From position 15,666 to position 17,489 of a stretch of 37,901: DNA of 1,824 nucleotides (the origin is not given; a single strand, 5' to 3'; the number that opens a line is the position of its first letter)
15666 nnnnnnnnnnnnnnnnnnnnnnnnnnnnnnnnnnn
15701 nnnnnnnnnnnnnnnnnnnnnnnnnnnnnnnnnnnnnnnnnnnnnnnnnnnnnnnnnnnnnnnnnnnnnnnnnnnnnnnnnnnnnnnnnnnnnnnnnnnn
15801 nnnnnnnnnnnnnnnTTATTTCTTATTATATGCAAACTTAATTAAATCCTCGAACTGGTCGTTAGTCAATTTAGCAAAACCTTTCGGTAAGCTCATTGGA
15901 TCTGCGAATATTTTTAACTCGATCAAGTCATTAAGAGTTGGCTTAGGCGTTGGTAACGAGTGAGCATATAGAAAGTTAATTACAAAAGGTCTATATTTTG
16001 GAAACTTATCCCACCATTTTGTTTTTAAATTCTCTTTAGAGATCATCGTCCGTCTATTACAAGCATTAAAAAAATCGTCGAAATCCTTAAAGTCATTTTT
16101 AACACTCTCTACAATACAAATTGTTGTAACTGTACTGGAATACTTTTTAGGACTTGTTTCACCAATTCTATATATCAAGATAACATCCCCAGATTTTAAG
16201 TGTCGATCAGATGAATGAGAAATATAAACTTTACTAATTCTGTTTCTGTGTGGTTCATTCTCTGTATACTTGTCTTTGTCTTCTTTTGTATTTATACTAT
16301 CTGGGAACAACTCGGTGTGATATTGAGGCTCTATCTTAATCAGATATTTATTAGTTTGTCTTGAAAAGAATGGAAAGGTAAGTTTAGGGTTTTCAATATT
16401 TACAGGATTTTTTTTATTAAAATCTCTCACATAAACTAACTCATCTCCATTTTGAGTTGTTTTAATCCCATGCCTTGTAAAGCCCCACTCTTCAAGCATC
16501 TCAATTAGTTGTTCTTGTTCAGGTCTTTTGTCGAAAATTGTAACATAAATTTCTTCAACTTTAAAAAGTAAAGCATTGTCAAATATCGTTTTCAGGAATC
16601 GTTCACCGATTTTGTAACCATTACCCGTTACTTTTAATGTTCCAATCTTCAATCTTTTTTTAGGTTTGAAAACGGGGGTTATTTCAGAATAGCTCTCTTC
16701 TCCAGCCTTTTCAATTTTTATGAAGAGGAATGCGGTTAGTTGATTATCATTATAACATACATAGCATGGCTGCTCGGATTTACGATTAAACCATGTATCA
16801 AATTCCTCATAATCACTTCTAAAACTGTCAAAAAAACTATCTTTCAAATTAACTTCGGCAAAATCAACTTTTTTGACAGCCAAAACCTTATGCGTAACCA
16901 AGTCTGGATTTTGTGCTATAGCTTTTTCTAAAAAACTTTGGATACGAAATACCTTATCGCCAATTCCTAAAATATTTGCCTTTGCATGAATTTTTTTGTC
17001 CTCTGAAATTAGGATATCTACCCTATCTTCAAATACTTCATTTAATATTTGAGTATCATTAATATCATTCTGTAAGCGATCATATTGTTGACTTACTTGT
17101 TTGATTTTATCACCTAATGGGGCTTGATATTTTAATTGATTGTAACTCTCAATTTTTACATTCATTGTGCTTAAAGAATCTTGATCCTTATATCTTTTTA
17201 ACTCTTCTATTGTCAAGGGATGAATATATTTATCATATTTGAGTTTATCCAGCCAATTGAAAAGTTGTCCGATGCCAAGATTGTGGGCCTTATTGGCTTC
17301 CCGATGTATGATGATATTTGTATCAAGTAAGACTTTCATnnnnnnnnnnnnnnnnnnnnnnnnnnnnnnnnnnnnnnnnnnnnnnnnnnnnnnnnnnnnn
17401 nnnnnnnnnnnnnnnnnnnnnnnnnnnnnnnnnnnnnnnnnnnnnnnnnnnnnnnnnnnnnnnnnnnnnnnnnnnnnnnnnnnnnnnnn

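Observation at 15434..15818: Stand-alone ASCH gene coupled 4 nt downstream of the PIN-GNAT-PUA gene: possible acetylation and de-acetylation pair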

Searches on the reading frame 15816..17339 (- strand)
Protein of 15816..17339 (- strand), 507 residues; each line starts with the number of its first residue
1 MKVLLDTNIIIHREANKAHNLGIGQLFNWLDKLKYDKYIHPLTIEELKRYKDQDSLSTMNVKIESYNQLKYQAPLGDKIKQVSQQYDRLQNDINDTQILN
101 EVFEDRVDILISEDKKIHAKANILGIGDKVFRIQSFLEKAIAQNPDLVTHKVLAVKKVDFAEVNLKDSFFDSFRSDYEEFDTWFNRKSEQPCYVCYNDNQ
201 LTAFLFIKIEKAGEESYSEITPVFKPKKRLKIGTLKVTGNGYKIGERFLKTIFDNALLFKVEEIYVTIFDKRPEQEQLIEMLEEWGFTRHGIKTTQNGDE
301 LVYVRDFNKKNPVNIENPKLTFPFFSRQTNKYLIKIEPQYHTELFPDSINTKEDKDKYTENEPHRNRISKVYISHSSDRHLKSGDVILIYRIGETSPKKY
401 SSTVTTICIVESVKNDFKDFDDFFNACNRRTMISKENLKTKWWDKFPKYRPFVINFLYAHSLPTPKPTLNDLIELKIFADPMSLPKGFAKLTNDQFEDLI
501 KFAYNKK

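Call 3: search_protein_families(library=pfam, proteins=[window:15816-17339:-], max_evalue=0.1)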
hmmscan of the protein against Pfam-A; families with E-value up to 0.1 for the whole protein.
window:15816-17339:- (507 aa): 2 families
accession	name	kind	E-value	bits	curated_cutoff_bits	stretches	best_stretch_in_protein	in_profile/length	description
PF13470.12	PIN_3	-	0.0023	19.1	27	1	2-116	1-115/115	PIN domain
PF13638.12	PIN_4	-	0.0041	17.8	21.9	1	4-126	2-126/132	PIN domain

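Call 6: search_protein_families(library=ncbifam, proteins=[window:15816-17339:-], max_evalue=1)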
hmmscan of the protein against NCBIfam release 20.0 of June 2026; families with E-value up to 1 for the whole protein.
window:15816-17339:- (507 aa): 2 families
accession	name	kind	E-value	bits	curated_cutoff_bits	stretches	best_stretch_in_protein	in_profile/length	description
NF002008.0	PRK00809.1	subfamily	0.0045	16.6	139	1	377-428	31-80/146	hypothetical protein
NF049876.1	CellDivBlhA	equivalog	0.054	13.5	250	1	36-118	94-176/199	cell division protein BlhA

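Call 7: search_protein_families(library=padloc, proteins=[window:15816-17339:-], max_evalue=1)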
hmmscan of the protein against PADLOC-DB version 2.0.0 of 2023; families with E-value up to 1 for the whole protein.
window:15816-17339:- (507 aa): 6 families
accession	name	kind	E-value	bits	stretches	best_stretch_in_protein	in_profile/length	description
PDLC04422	PDC-M11A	-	9.8e-207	685.7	1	1-505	1-494/501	-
PDLC04419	PDC-M11A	-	6.8e-110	365.7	1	149-503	6-348/357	-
PDLC04421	PDC-M11A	-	5.4e-75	250.9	1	1-439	1-428/486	-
PDLC04417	PDC-M11A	-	3.2e-61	205.8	1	1-445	1-441/501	-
PDLC04418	PDC-M11A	-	2.7e-56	189.4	1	155-502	92-434/444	-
PDLC04420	PDC-M11A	-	2e-49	166.5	1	112-463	2-339/376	-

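Call 9: search_solved_structures(query=window:15816-17339:-, max_evalue=10, show_alignments=2)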
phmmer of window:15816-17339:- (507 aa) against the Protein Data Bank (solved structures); distinct sequences matched with E-value up to 10: 0.

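Call 12: find_homologous_proteins(query=window:15816-17339:-)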
Query window:15816-17339:- (507 aa): 4257 proteins with E <= 0.001 among 8000 candidates; the best 120 are listed.
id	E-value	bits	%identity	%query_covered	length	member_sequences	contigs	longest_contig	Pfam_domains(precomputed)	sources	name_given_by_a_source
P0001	0.0e+0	1150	100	100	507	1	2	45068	-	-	-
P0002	0.0e+0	1019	88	100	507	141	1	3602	-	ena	-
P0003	4.0e-298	1007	87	100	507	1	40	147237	-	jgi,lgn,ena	-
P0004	2.8e-294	995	86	100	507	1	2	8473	PF13638.13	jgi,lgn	jgi:predicted nucleic acid-binding protein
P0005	7.1e-294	993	85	100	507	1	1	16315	-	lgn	-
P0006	8.6e-294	993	85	100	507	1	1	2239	-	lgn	-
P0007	4.1e-293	991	84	100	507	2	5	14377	-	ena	-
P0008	1.4e-292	989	85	100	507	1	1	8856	-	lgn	-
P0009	3.1e-292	988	85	100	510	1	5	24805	-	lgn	-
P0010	4.5e-290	981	84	100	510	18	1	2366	-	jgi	-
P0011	1.2e-289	979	85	100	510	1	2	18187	-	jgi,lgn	-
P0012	2.5e-289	978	84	100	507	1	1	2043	-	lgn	-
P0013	1.1e-288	976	83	100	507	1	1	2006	-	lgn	-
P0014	1.1e-287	973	83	100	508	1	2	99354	-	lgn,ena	-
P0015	2.2e-287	972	83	100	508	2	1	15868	-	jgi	-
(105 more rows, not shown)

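Call 23: search_protein_representatives(protein=window:15816-17339:-)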
Query: 507 residues. Proteins with E-value up to 0.001 (for the whole library): 1759; up to 1e-10: 1180; up to 1e-30: 334. The best 150 are listed.
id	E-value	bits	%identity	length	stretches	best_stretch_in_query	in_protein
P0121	3.2e-232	788.3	66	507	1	1-505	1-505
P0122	4.1e-157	540.6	65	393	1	110-493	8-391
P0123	1.2e-124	433.4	48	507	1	2-502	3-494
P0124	2.3e-117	409.4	44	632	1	1-500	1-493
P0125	4.4e-117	408.5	43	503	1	1-503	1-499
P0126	1.1e-113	397.3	41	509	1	1-503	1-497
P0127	3.7e-109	382.4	45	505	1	1-502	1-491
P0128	2.8e-108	379.5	45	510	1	1-503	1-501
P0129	5.0e-108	378.7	44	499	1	1-492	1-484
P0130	8.1e-108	378.0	40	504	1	2-503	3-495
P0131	6.0e-106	371.8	40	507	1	2-501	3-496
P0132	2.1e-103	363.4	44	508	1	2-501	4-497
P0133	1.9e-98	347.1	39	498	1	1-502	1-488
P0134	2.9e-97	343.2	76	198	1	312-506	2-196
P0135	3.5e-97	342.9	39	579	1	2-501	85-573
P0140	1.6e-93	330.8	41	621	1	3-500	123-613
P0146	3.6e-91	323.1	47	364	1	146-502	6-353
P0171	8.3e-64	232.8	39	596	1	90-503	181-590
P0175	2.1e-62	228.2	39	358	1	147-501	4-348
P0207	2.8e-51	191.5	39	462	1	146-448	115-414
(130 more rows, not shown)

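Call 26: search_solved_structures(query=A1, max_evalue=10, show_alignments=3)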
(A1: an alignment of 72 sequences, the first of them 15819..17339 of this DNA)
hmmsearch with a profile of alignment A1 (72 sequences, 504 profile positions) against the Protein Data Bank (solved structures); distinct sequences matched with E-value up to 10: 0.

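Call 29: find_related_loci(query=A2, collection=genome_contigs, flank=6000)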
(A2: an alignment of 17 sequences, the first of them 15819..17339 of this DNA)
Query A2 (507 aa) in genome_contigs; peptide patterns used: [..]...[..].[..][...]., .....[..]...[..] (x = any residue, [..] = any of these).
599 stretches matched a pattern (row limit reached: there are more); 570 encode a relative of the query (tblastn E <= 1e-3); the best 80 are kept; 80 distinct loci.
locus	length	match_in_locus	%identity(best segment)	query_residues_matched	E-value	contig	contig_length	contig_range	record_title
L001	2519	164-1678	88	1-505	0e+0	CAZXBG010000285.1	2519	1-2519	MAG TPA_asm: uncultured Chitinophagales bacterium isolate SRP128246_co1_457 genome assembly, contig: NODE_120907_length_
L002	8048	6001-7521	88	1-507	0e+0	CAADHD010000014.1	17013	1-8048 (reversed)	uncultured Bacteroidetes bacterium isolate BCD.fa.gz genome assembly, contig: k127_587022, whole genome shotgun sequence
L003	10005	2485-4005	86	1-507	0e+0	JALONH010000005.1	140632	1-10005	MAG: Cytophagaceae bacterium isolate Prado072 scaffold_46, whole genome shotgun sequence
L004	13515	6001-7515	87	1-505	0e+0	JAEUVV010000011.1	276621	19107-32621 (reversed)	MAG: Taibaiella sp. isolate new MAG-390 k141_3782278, whole genome shotgun sequence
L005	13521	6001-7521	86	1-507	0e+0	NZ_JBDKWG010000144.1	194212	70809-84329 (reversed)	Reichenbachiella sp. MALMAid0571 k141_149, whole genome shotgun sequence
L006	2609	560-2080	87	1-507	0e+0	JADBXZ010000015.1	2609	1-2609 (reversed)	MAG: Bacteroidetes bacterium isolate M165S2SP1A01QC M165S2_15, whole genome shotgun sequence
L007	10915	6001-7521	87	1-507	0e+0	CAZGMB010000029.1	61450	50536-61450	MAG TPA_asm: uncultured Aureispira sp. isolate binchicken_co367_71 genome assembly, contig: NODE_85_length_61450_cov_14.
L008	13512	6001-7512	86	1-504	0e+0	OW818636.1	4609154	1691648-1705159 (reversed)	metagenome genome assembly, chromosome: 1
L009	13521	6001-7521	82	1-507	0e+0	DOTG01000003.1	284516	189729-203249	MAG TPA_asm: Marinilabiliales bacterium isolate UBA12394 contig_1414, whole genome shotgun sequence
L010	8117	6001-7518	81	1-507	0e+0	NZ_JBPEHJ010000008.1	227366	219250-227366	Niabella hirudinis strain DSM 25812 Ga0215644_08, whole genome shotgun sequence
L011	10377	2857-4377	84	1-507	0e+0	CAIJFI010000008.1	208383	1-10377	MAG: uncultured Bacteroidetes bacterium isolate MJ111018B_bin-0046 genome assembly, contig: bin-0046:08/18, whole genome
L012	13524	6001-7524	80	1-507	0e+0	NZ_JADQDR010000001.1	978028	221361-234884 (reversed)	Pontibacter rufus strain 172403-2 NODE_1_length_978028_cov_30.326875, whole genome shotgun sequence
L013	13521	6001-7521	80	1-507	0e+0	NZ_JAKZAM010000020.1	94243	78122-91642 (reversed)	Cognataquiflexum nitidum strain LQ15W NODE_20_length_94243_cov_628.73, whole genome shotgun sequence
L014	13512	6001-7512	75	1-504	0e+0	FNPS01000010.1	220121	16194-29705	Flavobacterium aquidurense strain DSM 18293 genome assembly, contig: Ga0131228_110, whole genome shotgun sequence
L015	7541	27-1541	75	1-506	0e+0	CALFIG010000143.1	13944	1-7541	MAG TPA_asm: uncultured Flavobacterium sp. isolate SRR6231180_bin.26_CONCOCT_v1.1_MAG genome assembly, contig: ERZ650252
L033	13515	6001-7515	67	1-506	0e+0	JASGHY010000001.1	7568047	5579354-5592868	MAG: Chitinophagaceae bacterium isolate 5N237 JMF-2111-06-0005.ont.bin.237_0, whole genome shotgun sequence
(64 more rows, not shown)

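Call 36: find_encoding_contigs(protein=P0146, flank=6000, max_places=5)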
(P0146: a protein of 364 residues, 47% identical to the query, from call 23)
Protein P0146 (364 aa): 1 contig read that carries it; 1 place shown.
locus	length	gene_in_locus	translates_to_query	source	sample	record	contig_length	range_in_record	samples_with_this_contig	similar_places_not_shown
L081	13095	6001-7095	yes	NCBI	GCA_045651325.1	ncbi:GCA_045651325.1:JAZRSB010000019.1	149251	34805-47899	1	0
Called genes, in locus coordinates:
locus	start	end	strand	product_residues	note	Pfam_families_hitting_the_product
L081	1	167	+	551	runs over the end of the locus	PF00657:Lipase_GDSL (weak), PF13472:Lipase_GDSL_2 (weak)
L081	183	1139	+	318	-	PF03547:Mem_trans, PF01758:SBF (weak)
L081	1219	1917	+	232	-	PF12161:HsdM_N, PF02384:N6_Mtase (faint)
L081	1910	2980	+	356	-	PF02384:N6_Mtase, PF07669:Eco57I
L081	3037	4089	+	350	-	PF12844:HTH_19, PF13560:HTH_31, PF01381:HTH_3, PF06114:Peptidase_M78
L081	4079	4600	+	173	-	PF11848:DUF3368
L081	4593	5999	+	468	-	PF01420:Methylase_S (weak)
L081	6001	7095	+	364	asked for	-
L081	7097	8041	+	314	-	PF13207:AAA_17, PF13238:AAA_18 (weak)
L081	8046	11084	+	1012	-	PF04313:HSDR_N, PF04851:ResIII, PF00270:DEAD, PF18766:SWI2_SNF2, PF22679:T1R_D3-like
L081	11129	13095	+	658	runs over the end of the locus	PF00728:Glyco_hydro_20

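Call 37: find_encoding_contigs(protein=P0140, flank=6000, max_places=5)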
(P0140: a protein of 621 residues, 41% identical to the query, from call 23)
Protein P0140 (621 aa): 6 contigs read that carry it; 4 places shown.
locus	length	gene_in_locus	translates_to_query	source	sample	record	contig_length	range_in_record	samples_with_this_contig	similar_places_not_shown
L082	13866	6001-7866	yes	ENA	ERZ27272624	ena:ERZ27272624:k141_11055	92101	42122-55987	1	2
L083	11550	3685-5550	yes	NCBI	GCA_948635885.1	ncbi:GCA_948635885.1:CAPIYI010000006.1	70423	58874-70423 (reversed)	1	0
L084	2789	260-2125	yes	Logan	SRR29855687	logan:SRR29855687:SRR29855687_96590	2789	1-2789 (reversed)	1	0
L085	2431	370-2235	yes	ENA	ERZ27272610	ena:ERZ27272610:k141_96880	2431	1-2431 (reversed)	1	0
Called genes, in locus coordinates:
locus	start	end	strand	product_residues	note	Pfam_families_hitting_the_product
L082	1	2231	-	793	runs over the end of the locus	PF01368:DHH, PF02272:DHHA1, PF17768:RecJ_OB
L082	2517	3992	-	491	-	-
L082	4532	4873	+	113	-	PF12844:HTH_19 (weak), PF01381:HTH_3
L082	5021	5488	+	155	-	PF12900:Pyridox_ox_2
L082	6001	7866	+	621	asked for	PF04266:ASCH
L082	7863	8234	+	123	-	-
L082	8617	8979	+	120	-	-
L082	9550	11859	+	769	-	PF03477:ATP-cone, PF13597:NRDD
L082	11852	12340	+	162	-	PF13353:Fer4_12, PF04055:Radical_SAM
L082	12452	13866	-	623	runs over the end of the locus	PF13306:LRR_5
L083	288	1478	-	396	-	PF00722:Glyco_hydro_16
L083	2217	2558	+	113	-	PF12844:HTH_19 (weak), PF01381:HTH_3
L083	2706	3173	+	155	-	PF12900:Pyridox_ox_2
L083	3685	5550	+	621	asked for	PF04266:ASCH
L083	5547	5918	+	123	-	-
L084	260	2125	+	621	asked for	PF04266:ASCH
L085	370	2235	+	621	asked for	PF04266:ASCH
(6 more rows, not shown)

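Call 38: predict_structure(alignment_id=A1)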
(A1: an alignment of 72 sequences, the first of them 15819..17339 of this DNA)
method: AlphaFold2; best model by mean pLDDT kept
length: 507 residues; sequences in the alignment: 72
mean_pLDDT: 89.1   pTM: 0.79
mean pLDDT of the five models: 89.1, 89.1, 88.4, 87.8, 87.7
residues with pLDDT >= 90: 314; 70-90: 168; 50-70: 23; < 50: 2
segments of 3 or more residues with pLDDT < 50: none
pLDDT, mean of each block of 10 residues (from residue 1): 92 70 85 94 86 78 89 92 91 93 95 92 90 82 65 78 95 93 96 88 94 94 97 86 81 91 96 87 96 96 95 95 94 93 85 74 79 91 97 89 95 93 84 87 88 94 91 94 86 96 78
secondary structure, 60 per line:
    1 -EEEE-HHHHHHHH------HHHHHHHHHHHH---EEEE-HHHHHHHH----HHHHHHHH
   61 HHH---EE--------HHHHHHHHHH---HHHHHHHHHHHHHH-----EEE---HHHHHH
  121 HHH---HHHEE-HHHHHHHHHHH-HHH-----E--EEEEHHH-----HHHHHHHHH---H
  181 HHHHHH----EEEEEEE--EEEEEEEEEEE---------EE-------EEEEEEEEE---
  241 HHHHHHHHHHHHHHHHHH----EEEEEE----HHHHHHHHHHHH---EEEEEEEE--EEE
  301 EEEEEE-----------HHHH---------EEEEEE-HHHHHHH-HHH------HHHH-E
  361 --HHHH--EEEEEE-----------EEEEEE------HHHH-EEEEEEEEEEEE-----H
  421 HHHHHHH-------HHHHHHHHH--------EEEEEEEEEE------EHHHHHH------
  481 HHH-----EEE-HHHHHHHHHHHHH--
elements in order: E2-5 H7-14 H21-32 E36-39 H41-48 H53-63 H77-86 H90-103 E109-111 H115-123 H133-143 E156-159 H168-176 H180-186 E191-197 E200-210 E229-237 H241-258 E263-268 H273-284 E288-295 E298-306 H318-321 E331-336 H338-344 H355-358 H363-366 E369-374 E386-391 H398-401 E403-414 H420-427 H435-443 E452-461 H469-474 E489-491 H493-505

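Call 42: fold_search(model_id=the predicted structure, library=pdb)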
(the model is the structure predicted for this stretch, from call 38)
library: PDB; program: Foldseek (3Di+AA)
matches with E <= 10: 1021; with E <= 0.001: 95
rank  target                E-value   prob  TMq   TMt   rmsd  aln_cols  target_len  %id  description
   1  8osp_A                2.1e-05  1.00  0.24  0.61   4.3       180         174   13  GCN5-related N-Acetyltransferase from Lactobacillus curiae (released 2023-07-05)
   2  5icw_C                2.3e-05  1.00  0.24  0.59   5.3       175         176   14  Crystal structure of human NatF (hNaa60) homodimer bound to Coenzyme A (released 2016-06-22)
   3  1tiq_B                4.0e-05  1.00  0.24  0.63   4.9       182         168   15  Crystal Structure of an Acetyltransferase (PaiA) in complex with CoA and DTT from Bacillus subtilis, Northeast Structu (released 2004-07-13)
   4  5y6c_A                4.2e-05  1.00  0.24  0.74   3.5       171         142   16  Crystal structure of ZmASCH S128A mutant protein from Zymomonas mobilis (released 2018-07-18)
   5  5c88_A                4.7e-05  1.00  0.21  0.57   5.7       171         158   15  Crystal structure of Ard1 N-terminal acetyltransferase from Sulfolobus solfataricus in monoclinic form (released 2016-01-13)
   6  8zt3_B                4.7e-05  1.00  0.23  0.58   5.4       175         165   12  N-acetyltransferase SbzI in the biosynthesis of altemicidin (released 2025-02-05)
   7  5icv_A                5.3e-05  1.00  0.24  0.59   5.3       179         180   13  Crystal structure of human NatF (hNaa60) bound to a bisubstrate analogue (released 2016-06-22)
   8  5icw_D                5.3e-05  1.00  0.23  0.58   5.7       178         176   14  Crystal structure of human NatF (hNaa60) homodimer bound to Coenzyme A (released 2016-06-22)
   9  2ae6_A                5.6e-05  1.00  0.21  0.58   6.0       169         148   14  Crystal Structure of Acetyltransferase of GNAT family from Enterococcus faecalis V583 (released 2005-09-06)
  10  5hgz                  5.9e-05  1.00  0.24  0.53   5.2       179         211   14  Crystal structure of human Naa60 in complex with acetyl-CoA (released 2016-09-14)
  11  5hh1                  5.9e-05  1.00  0.24  0.55   5.3       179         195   14  Crystal structure of human Naa60 mutant - F34A in complex with CoA (released 2016-09-14)
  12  1y9k_B                5.9e-05  1.00  0.22  0.64   5.0       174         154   13  IAA acetyltransferase from Bacillus cereus ATCC 14579 (released 2005-02-01)
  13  7rb3_A                7.0e-05  1.00  0.21  0.61   5.1       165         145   13  Cryo-EM structure of human binary NatC complex with a Bisubstrate inhibitor (released 2023-01-11)
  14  3g8w_B                7.8e-05  1.00  0.23  0.62   5.3       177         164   10  Crystal structure of a probable acetyltransferase from Staphylococcus epidermidis ATCC 12228 (released 2009-03-03)
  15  8zt3_E                7.8e-05  1.00  0.19  0.51   4.8       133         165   14  N-acetyltransferase SbzI in the biosynthesis of altemicidin (released 2025-02-05)
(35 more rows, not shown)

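Call 50: search_protein_families(library=padloc, proteins=[L081:6001-7092:+, L081:7097-8038:+, L033:7515-8438:+, L082:6001-7863:+, L082:7863-8231:+, L082:8617-8976:+], max_evalue=0.01)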
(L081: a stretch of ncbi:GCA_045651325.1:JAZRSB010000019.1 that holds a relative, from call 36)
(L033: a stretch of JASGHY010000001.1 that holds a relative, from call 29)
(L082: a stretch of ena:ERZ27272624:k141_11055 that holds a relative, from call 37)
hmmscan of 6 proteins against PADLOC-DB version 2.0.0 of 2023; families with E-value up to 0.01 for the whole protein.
L081:6001-7092:+ (364 aa): 6 families
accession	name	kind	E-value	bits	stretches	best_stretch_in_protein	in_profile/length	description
PDLC04422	PDC-M11A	-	1.1e-134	448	1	5-361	145-499/501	-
PDLC04419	PDC-M11A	-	3.7e-115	383.1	1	8-362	5-356/357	-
PDLC04418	PDC-M11A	-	6.6e-57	191.4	1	13-361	90-442/444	-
PDLC04421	PDC-M11A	-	1.1e-52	177.3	1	12-300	154-434/486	-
PDLC04420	PDC-M11A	-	1e-51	174.1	1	9-318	38-341/376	-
PDLC04417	PDC-M11A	-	9.9e-36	121.7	1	25-352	165-490/501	-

L081:7097-8038:+ (314 aa): 4 families
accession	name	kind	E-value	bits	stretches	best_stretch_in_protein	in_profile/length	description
PDLC04425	PDC-M11B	-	2e-37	126.6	1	7-129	2-124/132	-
PDLC04424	PDC-M11B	-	6.8e-36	121.3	1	2-136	4-138/142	-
PDLC04423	PDC-M11B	-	1.5e-17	62.1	1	10-128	1-119/164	-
PDLC02911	VakA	-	7.8e-05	21.3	1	148-305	3-149/163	-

L033:7515-8438:+ (308 aa): 0 families

L082:6001-7863:+ (621 aa): 6 families
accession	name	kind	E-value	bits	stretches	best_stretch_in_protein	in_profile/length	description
PDLC04422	PDC-M11A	-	3.7e-153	509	1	123-616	3-492/501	-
PDLC04419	PDC-M11A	-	1.1e-101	338.8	1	268-616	4-348/357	-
PDLC04421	PDC-M11A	-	1.1e-72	243.3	1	122-607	2-475/486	-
PDLC04417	PDC-M11A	-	6.1e-50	168.6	1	123-614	3-490/501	-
PDLC04418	PDC-M11A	-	2e-49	166.7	1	263-616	79-435/444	-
PDLC04420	PDC-M11A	-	3.6e-49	165.7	1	235-616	4-375/376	-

L082:7863-8231:+ (123 aa): 3 families
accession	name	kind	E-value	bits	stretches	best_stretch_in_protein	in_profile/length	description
PDLC04425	PDC-M11B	-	1.1e-39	134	1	4-123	2-122/132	-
PDLC04424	PDC-M11B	-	1.5e-33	113.7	1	2-123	7-129/142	-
PDLC04423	PDC-M11B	-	9.3e-14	49.7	1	8-123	2-118/164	-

L082:8617-8976:+ (120 aa): 0 families
